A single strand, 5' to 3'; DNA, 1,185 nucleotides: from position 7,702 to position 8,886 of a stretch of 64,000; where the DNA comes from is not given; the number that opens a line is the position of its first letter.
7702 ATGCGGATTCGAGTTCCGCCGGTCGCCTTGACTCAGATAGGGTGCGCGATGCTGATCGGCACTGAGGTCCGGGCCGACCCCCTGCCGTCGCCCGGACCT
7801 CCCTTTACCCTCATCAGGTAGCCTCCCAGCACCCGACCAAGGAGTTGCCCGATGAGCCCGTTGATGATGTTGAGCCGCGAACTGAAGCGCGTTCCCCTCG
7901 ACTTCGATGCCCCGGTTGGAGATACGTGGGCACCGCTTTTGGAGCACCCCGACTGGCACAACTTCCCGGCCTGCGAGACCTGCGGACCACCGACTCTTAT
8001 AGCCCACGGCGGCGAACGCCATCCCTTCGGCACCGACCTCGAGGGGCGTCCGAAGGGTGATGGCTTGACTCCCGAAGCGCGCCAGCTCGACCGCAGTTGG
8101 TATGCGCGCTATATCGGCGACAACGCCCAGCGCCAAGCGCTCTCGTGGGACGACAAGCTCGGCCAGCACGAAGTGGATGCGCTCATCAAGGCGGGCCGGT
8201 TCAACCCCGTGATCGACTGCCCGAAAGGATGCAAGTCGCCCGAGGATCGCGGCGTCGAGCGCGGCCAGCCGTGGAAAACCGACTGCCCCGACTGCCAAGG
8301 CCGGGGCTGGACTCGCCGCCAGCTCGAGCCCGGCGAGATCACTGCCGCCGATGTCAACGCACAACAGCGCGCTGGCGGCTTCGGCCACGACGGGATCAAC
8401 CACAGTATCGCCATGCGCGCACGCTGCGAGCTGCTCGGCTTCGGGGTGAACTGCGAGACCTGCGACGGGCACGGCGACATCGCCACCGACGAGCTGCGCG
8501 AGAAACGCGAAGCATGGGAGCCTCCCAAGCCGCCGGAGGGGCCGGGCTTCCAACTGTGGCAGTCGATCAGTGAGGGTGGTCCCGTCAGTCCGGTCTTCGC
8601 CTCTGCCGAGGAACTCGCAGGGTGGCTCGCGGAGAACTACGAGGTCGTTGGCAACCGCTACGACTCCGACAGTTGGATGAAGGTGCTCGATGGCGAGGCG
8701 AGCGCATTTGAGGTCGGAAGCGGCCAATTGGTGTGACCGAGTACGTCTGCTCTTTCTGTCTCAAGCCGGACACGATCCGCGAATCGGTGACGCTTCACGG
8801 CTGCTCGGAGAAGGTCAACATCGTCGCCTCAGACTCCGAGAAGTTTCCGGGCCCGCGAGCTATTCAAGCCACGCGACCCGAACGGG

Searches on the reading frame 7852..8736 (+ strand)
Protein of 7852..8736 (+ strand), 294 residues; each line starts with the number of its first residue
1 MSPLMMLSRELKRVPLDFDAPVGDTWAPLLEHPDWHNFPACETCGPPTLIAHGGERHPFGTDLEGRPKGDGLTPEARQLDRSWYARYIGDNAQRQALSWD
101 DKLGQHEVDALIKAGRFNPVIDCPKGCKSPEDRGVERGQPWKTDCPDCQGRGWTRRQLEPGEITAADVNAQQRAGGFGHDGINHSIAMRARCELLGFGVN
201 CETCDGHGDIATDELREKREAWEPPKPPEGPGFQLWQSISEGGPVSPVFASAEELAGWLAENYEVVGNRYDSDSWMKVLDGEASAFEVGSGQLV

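Call 25: search_protein_families(library=pfam, proteins=[window:7852-8736:+], max_evalue=0.01)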
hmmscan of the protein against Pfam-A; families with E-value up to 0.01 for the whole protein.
window:7852-8736:+ (294 aa): 1 family
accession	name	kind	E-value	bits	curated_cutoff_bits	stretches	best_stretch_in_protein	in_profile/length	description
PF25433.1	DUF7895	-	0.0048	17.7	27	0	145-209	14-74/75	Domain of unknown function (DUF7895)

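Call 65: search_protein_families(library=phrogs, proteins=[window:7852-8736:+], max_evalue=0.001)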
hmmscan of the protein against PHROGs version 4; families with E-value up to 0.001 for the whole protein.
window:7852-8736:+ (294 aa): 0 families
